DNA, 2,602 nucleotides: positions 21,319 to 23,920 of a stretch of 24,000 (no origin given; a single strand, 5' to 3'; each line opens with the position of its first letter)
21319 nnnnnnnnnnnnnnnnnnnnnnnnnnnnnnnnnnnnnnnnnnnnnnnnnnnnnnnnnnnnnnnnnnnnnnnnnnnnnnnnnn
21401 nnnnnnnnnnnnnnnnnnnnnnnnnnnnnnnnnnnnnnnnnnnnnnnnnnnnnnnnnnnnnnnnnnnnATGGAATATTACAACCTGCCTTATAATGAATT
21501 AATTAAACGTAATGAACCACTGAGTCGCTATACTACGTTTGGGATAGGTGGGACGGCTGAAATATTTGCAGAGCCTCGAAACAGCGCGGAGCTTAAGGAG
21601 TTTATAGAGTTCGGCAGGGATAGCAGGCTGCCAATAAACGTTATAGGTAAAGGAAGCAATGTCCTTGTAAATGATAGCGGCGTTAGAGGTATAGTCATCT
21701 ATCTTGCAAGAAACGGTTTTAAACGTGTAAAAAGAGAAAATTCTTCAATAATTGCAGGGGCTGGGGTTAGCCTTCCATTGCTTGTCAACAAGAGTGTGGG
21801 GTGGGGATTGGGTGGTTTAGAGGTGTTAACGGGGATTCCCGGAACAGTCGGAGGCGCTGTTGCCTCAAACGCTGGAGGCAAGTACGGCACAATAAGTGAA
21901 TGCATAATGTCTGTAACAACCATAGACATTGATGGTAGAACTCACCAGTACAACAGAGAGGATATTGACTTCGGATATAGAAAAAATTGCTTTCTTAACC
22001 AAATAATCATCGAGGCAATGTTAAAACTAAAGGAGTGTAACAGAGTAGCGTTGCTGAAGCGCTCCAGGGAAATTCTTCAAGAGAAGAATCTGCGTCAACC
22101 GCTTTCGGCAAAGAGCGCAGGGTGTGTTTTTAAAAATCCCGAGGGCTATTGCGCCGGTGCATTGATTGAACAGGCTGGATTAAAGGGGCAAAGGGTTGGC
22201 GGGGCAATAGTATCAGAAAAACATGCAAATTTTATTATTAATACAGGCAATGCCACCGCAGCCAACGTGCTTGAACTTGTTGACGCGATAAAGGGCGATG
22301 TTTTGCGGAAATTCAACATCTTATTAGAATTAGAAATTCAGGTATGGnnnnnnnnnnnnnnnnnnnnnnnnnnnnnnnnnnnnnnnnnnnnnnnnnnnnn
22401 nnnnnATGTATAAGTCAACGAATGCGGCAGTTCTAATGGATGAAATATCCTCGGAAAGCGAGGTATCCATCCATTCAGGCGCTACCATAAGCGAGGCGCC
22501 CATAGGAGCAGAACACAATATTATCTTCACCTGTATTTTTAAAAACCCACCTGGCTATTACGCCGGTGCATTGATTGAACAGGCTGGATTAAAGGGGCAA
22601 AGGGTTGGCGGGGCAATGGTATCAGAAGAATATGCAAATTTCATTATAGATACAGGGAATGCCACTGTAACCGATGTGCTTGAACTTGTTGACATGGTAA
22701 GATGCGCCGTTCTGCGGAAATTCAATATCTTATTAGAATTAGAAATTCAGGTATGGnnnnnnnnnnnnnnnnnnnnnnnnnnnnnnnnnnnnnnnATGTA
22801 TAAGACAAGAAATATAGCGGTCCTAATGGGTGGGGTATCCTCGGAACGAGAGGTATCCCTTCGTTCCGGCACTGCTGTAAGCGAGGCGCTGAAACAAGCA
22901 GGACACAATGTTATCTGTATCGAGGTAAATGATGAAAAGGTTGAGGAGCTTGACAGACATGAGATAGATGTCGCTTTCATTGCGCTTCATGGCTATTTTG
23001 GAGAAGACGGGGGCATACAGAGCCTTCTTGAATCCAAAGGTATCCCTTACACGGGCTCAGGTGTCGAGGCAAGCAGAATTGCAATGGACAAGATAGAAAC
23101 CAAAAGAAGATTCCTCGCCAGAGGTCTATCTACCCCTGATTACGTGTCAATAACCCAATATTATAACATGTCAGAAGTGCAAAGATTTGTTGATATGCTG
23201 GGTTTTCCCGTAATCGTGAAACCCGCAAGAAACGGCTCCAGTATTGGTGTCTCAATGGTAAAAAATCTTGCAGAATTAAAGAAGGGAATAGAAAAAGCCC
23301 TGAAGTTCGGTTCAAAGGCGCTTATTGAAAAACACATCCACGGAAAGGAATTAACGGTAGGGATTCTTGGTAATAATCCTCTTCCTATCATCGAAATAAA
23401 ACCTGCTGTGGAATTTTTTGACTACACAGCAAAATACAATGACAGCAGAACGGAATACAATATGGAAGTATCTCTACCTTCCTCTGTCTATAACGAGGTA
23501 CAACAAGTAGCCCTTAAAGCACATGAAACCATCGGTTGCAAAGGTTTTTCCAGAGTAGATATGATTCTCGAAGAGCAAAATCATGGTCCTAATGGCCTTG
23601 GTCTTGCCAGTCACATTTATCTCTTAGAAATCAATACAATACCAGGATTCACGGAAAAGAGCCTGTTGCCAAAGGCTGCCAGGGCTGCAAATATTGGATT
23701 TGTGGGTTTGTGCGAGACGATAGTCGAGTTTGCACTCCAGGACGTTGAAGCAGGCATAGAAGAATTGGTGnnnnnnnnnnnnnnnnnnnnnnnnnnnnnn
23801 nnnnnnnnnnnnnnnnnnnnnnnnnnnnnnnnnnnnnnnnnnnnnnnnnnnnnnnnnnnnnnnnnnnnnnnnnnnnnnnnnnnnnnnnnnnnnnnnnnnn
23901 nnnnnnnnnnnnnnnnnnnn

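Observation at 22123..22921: A diverged tandem duplication of the murB-ddl junction created an intact chimeric ORF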

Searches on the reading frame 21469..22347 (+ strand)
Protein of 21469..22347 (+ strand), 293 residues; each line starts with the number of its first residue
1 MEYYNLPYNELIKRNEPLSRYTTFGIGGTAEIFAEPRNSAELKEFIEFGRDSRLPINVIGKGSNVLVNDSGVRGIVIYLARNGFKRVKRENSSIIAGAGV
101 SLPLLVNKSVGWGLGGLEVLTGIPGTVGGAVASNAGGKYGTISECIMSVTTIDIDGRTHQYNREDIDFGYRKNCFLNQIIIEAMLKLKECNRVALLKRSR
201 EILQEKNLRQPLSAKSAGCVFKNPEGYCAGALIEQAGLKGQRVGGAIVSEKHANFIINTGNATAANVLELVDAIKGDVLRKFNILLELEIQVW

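Call 22: find_homologous_proteins(query=window:21469-22347:+, max_evalue=1e-60)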
Query window:21469-22347:+ (293 aa): 2049 proteins with E <= 1e-60 among 8000 candidates; the best 120 are listed.
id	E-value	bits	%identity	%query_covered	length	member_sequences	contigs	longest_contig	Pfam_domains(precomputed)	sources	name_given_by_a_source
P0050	2.0e-188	643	100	100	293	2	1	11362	PF01565.29,PF02873.22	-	-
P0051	4.1e-154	530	83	100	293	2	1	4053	PF01565.29,PF02873.22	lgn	-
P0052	2.3e-152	524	80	100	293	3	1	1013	PF01565.29,PF02873.22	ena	-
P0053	4.4e-147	507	79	100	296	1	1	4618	PF01565.29,PF02873.22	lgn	-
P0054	5.5e-145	500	77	100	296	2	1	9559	PF01565.29,PF02873.22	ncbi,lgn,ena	-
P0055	1.6e-143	496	78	100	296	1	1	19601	PF01565.29,PF02873.22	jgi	jgi:UDP-N-acetylmuramate dehydrogenase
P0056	4.3e-134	465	70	100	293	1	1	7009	PF01565.29,PF02873.22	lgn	-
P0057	1.6e-95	338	54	97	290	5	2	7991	PF01565.29,PF02873.22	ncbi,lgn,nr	ncbi:MAG TPA: UDP-N-acetylmuramate dehydrogenase [Candidatus Hypogeohydataceae bacterium YC38]|nr:UD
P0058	3.9e-95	337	53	97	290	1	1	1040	PF01565.29,PF02873.22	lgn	-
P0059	1.7e-94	335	54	97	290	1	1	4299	PF01565.29,PF02873.22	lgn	-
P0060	2.3e-94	334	55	97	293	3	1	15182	PF01565.29,PF02873.22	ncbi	-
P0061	3.2e-93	330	55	97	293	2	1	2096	PF01565.29,PF02873.22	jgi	jgi:UDP-N-acetylmuramate dehydrogenase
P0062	3.8e-93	330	54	96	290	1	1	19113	PF01565.29,PF02873.22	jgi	jgi:UDP-N-acetylmuramate dehydrogenase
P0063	4.8e-93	330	55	98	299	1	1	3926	PF01565.29,PF02873.22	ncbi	-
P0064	5.7e-93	330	53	97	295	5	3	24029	PF01565.29,PF02873.22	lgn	-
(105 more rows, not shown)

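Call 24: find_encoding_contigs(protein=P0051, flank=3500, max_places=2)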
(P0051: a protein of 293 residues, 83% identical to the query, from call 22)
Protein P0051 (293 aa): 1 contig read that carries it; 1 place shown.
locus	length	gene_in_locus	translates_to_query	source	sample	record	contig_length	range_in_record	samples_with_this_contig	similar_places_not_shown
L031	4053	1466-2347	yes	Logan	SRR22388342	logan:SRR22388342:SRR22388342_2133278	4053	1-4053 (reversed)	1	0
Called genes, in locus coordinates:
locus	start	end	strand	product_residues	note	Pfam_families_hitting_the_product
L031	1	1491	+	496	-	?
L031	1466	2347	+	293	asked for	PF01565:FAD_binding_4, PF02873:MurB_C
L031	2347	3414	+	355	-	PF01820:Dala_Dala_lig_N, PF13535:ATP-grasp_4 (faint), PF01820:Dala_Dala_lig_N, PF02222:ATP-grasp (weak), PF02655:ATP-grasp_3, PF02786:CPSase_L_D2, PF07478:Dala_Dala_lig_C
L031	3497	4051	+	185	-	?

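Call 25: find_encoding_contigs(protein=P0053, flank=3500, max_places=2)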
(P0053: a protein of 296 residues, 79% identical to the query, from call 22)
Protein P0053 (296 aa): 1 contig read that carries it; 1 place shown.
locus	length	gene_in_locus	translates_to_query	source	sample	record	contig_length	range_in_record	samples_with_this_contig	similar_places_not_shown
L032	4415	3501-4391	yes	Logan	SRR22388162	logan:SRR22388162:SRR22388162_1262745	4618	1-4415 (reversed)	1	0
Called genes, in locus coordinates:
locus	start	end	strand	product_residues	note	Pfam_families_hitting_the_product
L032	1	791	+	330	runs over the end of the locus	?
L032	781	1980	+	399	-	PF03033:Glyco_transf_28, PF04101:Glyco_tran_28_C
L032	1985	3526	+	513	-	PF01225:Mur_ligase, PF08245:Mur_ligase_M, PF02875:Mur_ligase_C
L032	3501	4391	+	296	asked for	PF01565:FAD_binding_4, PF02873:MurB_C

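Call 26: find_encoding_contigs(protein=P0054, flank=3500, max_places=2)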
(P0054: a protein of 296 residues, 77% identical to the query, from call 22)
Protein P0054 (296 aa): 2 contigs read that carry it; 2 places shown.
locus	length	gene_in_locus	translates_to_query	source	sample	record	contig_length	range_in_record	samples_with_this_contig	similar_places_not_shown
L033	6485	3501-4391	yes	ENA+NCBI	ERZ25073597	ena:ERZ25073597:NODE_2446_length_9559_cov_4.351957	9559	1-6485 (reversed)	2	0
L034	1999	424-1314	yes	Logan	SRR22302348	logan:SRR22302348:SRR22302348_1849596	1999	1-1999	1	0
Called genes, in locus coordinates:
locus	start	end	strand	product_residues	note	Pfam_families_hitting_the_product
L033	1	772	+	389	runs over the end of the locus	PF01098:FTSW_RODA_SPOVE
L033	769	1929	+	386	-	PF03033:Glyco_transf_28, PF06722:EryCIII-like_C (faint), PF04101:Glyco_tran_28_C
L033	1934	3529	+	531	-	PF01225:Mur_ligase, PF08245:Mur_ligase_M, PF02875:Mur_ligase_C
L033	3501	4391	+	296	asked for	PF01565:FAD_binding_4, PF02873:MurB_C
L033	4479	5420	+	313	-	PF01820:Dala_Dala_lig_N, PF08443:RimK (faint), PF01820:Dala_Dala_lig_N, PF14397:ATPgrasp_ST (faint), PF02655:ATP-grasp_3, PF02786:CPSase_L_D2, PF02222:ATP-grasp, PF07478:Dala_Dala_lig_C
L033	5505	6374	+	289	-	-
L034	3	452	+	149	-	?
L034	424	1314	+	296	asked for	PF01565:FAD_binding_4, PF02873:MurB_C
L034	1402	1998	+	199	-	?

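Call 27: find_encoding_contigs(protein=P0056, flank=3500, max_places=2)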
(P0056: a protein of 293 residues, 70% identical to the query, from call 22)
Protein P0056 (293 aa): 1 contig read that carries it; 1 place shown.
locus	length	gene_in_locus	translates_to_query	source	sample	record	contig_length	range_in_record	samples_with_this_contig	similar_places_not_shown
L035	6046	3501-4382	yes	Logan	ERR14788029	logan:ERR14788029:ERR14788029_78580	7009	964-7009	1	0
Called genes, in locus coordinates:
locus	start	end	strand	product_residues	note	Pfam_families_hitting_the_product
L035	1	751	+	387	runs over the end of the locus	PF01098:FTSW_RODA_SPOVE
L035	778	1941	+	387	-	PF03033:Glyco_transf_28, PF04101:Glyco_tran_28_C, PF06722:EryCIII-like_C (weak)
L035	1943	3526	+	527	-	PF01225:Mur_ligase, PF08245:Mur_ligase_M, PF02875:Mur_ligase_C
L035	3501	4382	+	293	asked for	PF01565:FAD_binding_4, PF02873:MurB_C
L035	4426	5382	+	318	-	PF01820:Dala_Dala_lig_N, PF08443:RimK (faint), PF13535:ATP-grasp_4 (faint), PF01820:Dala_Dala_lig_N, PF02655:ATP-grasp_3, PF02222:ATP-grasp, PF07478:Dala_Dala_lig_C, PF02786:CPSase_L_D2 (weak), +1 more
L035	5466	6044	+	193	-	?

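Call 37: search_protein_families(library=pfam, proteins=[window:21469-22347:+], max_evalue=0.01)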
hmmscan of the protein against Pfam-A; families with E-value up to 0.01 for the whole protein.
window:21469-22347:+ (293 aa): 2 families
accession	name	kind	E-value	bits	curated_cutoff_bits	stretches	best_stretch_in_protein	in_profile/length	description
PF02873.21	MurB_C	-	2.4e-33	114.7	27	1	197-292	4-98/99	UDP-N-acetylenolpyruvoylglucosamine reductase, C-terminal domain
PF01565.28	FAD_binding_4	-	1.5e-21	76.9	26.4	1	31-159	2-136/139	FAD binding domain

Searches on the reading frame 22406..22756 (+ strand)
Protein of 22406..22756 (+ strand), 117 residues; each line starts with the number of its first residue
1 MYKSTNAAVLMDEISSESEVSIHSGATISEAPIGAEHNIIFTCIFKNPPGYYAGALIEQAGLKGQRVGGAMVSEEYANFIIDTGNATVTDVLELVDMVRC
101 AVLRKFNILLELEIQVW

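Call 10: find_homologous_proteins(query=window:22406-22756:+)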
Query window:22406-22756:+ (117 aa): 49 proteins with E <= 0.001 among 54 candidates.
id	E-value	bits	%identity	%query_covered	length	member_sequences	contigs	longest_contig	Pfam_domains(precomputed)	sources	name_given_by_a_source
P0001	2.5e-69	248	100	100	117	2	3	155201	PF02873.22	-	-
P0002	2.0e-32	130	80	64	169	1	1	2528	PF02873.22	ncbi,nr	ncbi:MAG TPA: hypothetical protein VI387_08760, partial [Candidatus Brocadiales bacterium]|nr:hypoth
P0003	2.8e-31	126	78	65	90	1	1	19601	PF02873.22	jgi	jgi:UDP-N-acetylmuramate dehydrogenase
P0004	5.7e-20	90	63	62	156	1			PF02873.22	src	-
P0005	2.0e-19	88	61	64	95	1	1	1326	PF02873.22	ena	-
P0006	8.0e-19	86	60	64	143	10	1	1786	PF02873.22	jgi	jgi:UDP-N-acetylmuramate dehydrogenase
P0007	1.2e-18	85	60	64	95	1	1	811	PF02873.22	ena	-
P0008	2.2e-18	84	47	93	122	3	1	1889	PF02873.22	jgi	jgi:UDP-N-acetylmuramate dehydrogenase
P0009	2.3e-18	84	61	63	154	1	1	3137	PF02873.22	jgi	jgi:UDP-N-acetylmuramate dehydrogenase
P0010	9.2e-18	82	60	62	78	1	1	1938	PF02873.22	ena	-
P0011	1.2e-17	82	58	62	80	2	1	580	PF02873.22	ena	-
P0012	2.0e-17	81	57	63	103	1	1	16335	PF02873.22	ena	-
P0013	2.9e-17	81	58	63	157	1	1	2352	PF02873.22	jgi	jgi:UDP-N-acetylmuramate dehydrogenase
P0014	4.5e-17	80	59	62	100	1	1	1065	PF02873.22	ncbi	-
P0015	4.8e-17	80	58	63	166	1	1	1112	PF02873.22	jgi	jgi:UDP-N-acetylmuramate dehydrogenase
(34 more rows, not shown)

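Call 12: find_encoding_contigs(protein=P0001, flank=4000, max_places=6)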
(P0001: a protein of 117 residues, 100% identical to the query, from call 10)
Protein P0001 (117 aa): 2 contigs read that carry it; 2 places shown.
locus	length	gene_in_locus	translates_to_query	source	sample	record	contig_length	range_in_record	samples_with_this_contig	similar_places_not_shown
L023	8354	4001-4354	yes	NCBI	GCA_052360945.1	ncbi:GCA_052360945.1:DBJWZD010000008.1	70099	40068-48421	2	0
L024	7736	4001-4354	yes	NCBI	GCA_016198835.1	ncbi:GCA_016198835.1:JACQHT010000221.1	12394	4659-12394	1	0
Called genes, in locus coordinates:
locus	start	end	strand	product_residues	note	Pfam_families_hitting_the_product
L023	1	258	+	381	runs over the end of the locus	PF01098:FTSW_RODA_SPOVE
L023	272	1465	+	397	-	PF03033:Glyco_transf_28, PF04101:Glyco_tran_28_C, PF06722:EryCIII-like_C (weak)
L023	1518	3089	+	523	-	PF01225:Mur_ligase, PF08245:Mur_ligase_M, PF02875:Mur_ligase_C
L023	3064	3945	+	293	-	PF01565:FAD_binding_4, PF02873:MurB_C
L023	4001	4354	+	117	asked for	PF02873:MurB_C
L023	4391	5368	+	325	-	PF01820:Dala_Dala_lig_N, PF13535:ATP-grasp_4 (faint), PF01820:Dala_Dala_lig_N, PF02655:ATP-grasp_3, PF02786:CPSase_L_D2, PF02222:ATP-grasp, PF07478:Dala_Dala_lig_C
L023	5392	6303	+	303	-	-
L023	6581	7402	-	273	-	-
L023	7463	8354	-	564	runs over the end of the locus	PF13231:PMT_2 (weak)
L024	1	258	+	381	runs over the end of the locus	PF01098:FTSW_RODA_SPOVE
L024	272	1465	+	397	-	PF03033:Glyco_transf_28, PF04101:Glyco_tran_28_C, PF06722:EryCIII-like_C (weak)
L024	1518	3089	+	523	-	PF01225:Mur_ligase, PF08245:Mur_ligase_M, PF02875:Mur_ligase_C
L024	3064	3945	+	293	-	PF01565:FAD_binding_4, PF02873:MurB_C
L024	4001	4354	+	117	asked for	PF02873:MurB_C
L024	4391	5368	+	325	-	PF01820:Dala_Dala_lig_N, PF02655:ATP-grasp_3, PF02786:CPSase_L_D2 (weak), PF02222:ATP-grasp, PF07478:Dala_Dala_lig_C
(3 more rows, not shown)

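Call 13: find_encoding_contigs(protein=P0003, flank=4000, max_places=4)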
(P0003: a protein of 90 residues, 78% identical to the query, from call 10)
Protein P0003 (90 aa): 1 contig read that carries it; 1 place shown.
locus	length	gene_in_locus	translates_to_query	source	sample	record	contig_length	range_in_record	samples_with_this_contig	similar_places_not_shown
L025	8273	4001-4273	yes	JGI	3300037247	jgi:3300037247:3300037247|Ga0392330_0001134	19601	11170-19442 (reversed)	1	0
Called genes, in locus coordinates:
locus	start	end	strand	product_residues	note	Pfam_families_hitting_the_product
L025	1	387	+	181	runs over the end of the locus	?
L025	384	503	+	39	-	-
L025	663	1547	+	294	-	PF03033:Glyco_transf_28, PF04101:Glyco_tran_28_C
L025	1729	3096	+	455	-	PF01225:Mur_ligase, PF08245:Mur_ligase_M, PF02875:Mur_ligase_C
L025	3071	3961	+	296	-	PF01565:FAD_binding_4, PF02873:MurB_C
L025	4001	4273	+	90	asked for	PF02873:MurB_C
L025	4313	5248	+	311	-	PF01820:Dala_Dala_lig_N, PF02655:ATP-grasp_3, PF08443:RimK (weak), PF14397:ATPgrasp_ST (faint), PF02222:ATP-grasp, PF07478:Dala_Dala_lig_C, PF02786:CPSase_L_D2, PF13535:ATP-grasp_4 (weak)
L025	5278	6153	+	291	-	-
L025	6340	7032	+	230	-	PF03853:YjeF_N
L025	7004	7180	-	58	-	-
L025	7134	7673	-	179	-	PF03232:COQ7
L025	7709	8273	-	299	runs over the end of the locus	PF00294:PfkB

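Call 19: find_encoding_contigs(protein=P0002, flank=3000, max_places=3)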
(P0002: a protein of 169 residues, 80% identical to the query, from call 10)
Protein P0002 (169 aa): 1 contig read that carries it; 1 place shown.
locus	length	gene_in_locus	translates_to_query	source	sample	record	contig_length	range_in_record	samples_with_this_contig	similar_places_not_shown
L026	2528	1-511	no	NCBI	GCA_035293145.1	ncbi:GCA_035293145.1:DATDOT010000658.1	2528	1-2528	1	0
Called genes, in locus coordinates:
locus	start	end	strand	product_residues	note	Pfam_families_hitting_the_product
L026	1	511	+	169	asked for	PF02873:MurB_C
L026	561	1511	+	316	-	PF01820:Dala_Dala_lig_N, PF08443:RimK (faint), PF01820:Dala_Dala_lig_N, PF02655:ATP-grasp_3, PF02786:CPSase_L_D2, PF02222:ATP-grasp (weak), PF07478:Dala_Dala_lig_C, PF13535:ATP-grasp_4 (weak)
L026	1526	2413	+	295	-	-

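Call 20: find_related_loci(query=window:22406-22756:+, collection=metagenome_contigs, flank=3000)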
Query window:22406-22756:+ (117 aa) in metagenome_contigs; peptide patterns used: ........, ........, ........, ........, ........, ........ (x = any residue, [..] = any of these).
360 stretches matched a pattern; 4 encode a relative of the query (tblastn E <= 1e-3); 4 distinct loci.
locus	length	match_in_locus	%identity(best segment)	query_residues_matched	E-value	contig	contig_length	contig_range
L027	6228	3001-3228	43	45-115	5e-11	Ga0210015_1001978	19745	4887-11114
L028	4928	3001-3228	43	45-115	5e-11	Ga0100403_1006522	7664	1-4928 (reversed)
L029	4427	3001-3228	43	45-115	5e-11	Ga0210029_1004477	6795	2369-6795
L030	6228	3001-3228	43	45-115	5e-11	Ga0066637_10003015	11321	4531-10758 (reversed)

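Call 21: find_related_loci(query=window:22406-22756:+, collection=genome_contigs, flank=3000)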
Query window:22406-22756:+ (117 aa) in genome_contigs; peptide patterns used: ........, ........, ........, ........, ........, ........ (x = any residue, [..] = any of these).
243 stretches matched a pattern, but none encodes a relative of the query by tblastn (E <= 1e-3).

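Call 36: search_solved_structures(query=window:22406-22756:+, show_alignments=2, max_evalue=0.001)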
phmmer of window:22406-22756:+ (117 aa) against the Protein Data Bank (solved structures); distinct sequences matched with E-value up to 0.001: 9.
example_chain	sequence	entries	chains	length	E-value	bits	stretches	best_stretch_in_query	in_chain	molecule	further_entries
4pyt_A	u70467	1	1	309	1.5e-17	67.2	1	43-116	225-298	UDP-N-acetylenolpyruvoylglucosamine reductase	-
3tx1_A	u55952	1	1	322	2.5e-17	66.5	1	43-116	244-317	UDP-N-acetylenolpyruvoylglucosamine reductase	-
2gqt_A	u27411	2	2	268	6.9e-16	61.8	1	29-117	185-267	UDP-N-Acetylenolpyruvylglucosamine Reductase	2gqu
1hsk_A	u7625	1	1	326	1.6e-14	57.4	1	43-116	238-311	UDP-N-ACETYLENOLPYRUVOYLGLUCOSAMINE REDUCTASE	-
9dtk_A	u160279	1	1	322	5.6e-12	49.3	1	44-114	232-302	UDP-N-acetylenolpyruvoylglucosamine reductase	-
3i99_A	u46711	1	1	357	1.1e-08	38.6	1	51-115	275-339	UDP-N-acetylenolpyruvoylglucosamine reductase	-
1uxy_A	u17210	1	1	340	1.4e-07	35.2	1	52-115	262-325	URIDINE DIPHOSPHO-N-ACETYLENOLPYRUVYLGLUCOSAMINE REDUCTASE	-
2mbr_A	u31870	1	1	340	1.5e-07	35.1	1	52-115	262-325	URIDINE DIPHOSPHO-N-ACETYLENOLPYRUVYLGLUCOSAMINE REDUCTASE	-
1mbb_A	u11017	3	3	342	1.5e-07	35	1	52-115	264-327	URIDINE DIPHOSPHO-N-ACETYLENOLPYRUVYLGLUCOSAMINE REDUCTASE | UDP-N-acetylenolpyruvoylglucosamine reductase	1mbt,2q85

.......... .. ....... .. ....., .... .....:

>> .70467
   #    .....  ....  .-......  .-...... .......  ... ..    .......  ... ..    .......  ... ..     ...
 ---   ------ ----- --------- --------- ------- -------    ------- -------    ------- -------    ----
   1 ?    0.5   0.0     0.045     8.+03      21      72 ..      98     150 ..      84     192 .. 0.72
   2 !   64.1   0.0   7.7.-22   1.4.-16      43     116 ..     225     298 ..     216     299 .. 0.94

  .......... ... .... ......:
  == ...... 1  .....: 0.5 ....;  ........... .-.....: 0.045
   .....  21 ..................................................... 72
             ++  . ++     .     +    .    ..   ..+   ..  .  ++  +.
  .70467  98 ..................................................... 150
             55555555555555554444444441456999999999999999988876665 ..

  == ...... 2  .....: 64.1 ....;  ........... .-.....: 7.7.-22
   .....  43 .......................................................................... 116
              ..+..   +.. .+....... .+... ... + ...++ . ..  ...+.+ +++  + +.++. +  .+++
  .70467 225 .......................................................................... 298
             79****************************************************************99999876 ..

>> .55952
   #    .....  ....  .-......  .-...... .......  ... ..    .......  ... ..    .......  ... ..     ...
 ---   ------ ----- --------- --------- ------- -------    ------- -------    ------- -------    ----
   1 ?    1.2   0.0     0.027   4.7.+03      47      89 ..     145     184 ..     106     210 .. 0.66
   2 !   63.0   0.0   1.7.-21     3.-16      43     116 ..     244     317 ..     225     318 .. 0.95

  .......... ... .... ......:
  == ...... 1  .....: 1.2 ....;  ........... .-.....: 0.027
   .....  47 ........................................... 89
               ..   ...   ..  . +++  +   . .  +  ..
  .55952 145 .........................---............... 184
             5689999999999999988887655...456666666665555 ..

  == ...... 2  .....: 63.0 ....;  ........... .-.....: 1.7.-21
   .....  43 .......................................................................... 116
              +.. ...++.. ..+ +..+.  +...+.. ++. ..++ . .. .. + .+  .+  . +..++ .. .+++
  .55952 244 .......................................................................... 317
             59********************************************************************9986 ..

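Call 37: search_protein_families(library=pfam, proteins=[window:22406-22756:+, P0003], max_evalue=0.01)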
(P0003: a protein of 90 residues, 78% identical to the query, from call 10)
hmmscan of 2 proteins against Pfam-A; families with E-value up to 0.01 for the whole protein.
window:22406-22756:+ (117 aa): 1 family
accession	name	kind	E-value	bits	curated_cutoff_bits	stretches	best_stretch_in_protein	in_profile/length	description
PF02873.21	MurB_C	-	1.1e-24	86.9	27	1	42-116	25-98/99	UDP-N-acetylenolpyruvoylglucosamine reductase, C-terminal domain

P0003 (90 aa): 1 family
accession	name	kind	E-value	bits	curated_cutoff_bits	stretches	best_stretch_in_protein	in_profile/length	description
PF02873.21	MurB_C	-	3.8e-26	91.6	27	1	14-89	24-98/99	UDP-N-acetylenolpyruvoylglucosamine reductase, C-terminal domain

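Call 40: find_encoding_contigs(protein=P0012, flank=2500, max_places=2)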
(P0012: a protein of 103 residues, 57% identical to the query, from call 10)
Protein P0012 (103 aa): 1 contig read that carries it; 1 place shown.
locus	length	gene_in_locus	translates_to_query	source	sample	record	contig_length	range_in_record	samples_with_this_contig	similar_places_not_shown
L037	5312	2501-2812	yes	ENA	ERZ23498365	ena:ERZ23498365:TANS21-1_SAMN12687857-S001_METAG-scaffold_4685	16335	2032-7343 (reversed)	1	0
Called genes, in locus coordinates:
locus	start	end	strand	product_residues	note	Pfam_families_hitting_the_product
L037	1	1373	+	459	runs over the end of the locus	PF01225:Mur_ligase, PF08245:Mur_ligase_M, PF02875:Mur_ligase_C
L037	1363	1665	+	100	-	-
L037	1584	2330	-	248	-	-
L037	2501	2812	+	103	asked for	PF02873:MurB_C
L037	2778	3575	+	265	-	PF08478:POTRA_1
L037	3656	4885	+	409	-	PF14450:FtsA (weak), PF02491:SHS2_FTSA, PF11104:PilM_2 (weak), PF06723:MreB_Mbl, PF06277:EutA (weak), PF14450:FtsA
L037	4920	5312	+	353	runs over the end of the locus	PF00091:Tubulin, PF12327:FtsZ_C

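Call 57: predict_structure(alignment_id=A2)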
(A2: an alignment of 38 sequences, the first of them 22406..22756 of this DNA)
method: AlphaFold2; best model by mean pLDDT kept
length: 117 residues; sequences in the alignment: 38
mean_pLDDT: 77.4   pTM: 0.69
mean pLDDT of the five models: 77.4, 77.2, 77.2, 77.0, 76.9
residues with pLDDT >= 90: 69; 70-90: 10; 50-70: 7; < 50: 31
segments of 3 or more residues with pLDDT < 50: 1-21, 23-30
pLDDT, mean of each block of 10 residues (from residue 1): 37 37 43 61 92 98 97 96 93 97 98 82
secondary structure, 60 per line:
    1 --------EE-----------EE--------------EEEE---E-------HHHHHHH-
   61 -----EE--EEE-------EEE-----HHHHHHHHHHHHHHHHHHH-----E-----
elements in order: E38-41 H53-59 E70-72 E80-82 H88-106

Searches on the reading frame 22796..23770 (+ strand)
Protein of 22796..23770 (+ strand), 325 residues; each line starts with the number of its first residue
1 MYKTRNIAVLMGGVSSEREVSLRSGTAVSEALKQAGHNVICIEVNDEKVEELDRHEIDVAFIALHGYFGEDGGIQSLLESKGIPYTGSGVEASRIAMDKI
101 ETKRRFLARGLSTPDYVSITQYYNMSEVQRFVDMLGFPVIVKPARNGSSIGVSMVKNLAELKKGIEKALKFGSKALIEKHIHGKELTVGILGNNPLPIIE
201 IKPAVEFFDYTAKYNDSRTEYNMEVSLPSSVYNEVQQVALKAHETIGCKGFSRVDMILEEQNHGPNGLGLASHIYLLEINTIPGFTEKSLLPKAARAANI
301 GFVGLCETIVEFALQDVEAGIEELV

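Call 37: search_protein_families(library=pfam, proteins=[window:22796-23770:+], max_evalue=0.01)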
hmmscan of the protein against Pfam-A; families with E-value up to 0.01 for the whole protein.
window:22796-23770:+ (325 aa): 10 families
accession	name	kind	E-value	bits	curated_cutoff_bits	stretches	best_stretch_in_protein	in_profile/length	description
PF07478.18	Dala_Dala_lig_C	-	7.1e-53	179.6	24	1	109-311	5-204/204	D-ala D-ala ligase C-terminus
PF01820.27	Dala_Dala_lig_N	-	4.6e-22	79.2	34.6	2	53-88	86-121/121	D-ala D-ala ligase N-terminus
PF02655.19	ATP-grasp_3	-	6.4e-10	39.8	23.2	1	97-280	2-154/160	ATP-grasp domain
PF02222.28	ATP-grasp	-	1.9e-08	34.6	27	1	108-260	5-151/179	ATP-grasp domain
PF02786.22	CPSase_L_D2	-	2.6e-08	34.1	19.8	1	122-262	24-168/211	Carbamoyl-phosphate synthase L chain, ATP binding domain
PF13535.11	ATP-grasp_4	-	8.2e-06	26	27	1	136-192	2-72/160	ATP-grasp domain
PF01071.24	GARS_A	-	9.1e-05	22.8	27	1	104-191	8-99/194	Phosphoribosylglycinamide synthetase, ATP-grasp (A) domain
PF08443.16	RimK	-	0.0024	17.9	21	1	98-248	3-144/188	RimK-like ATP-grasp domain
PF14397.11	ATPgrasp_ST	-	0.0042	16.8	31.4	0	96-157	19-81/278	Sugar-transfer associated ATP-grasp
PF03721.20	UDPG_MGDP_dh_N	-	0.006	16.6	27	0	26-62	13-49/187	UDP-glucose/GDP-mannose dehydrogenase family, NAD binding domain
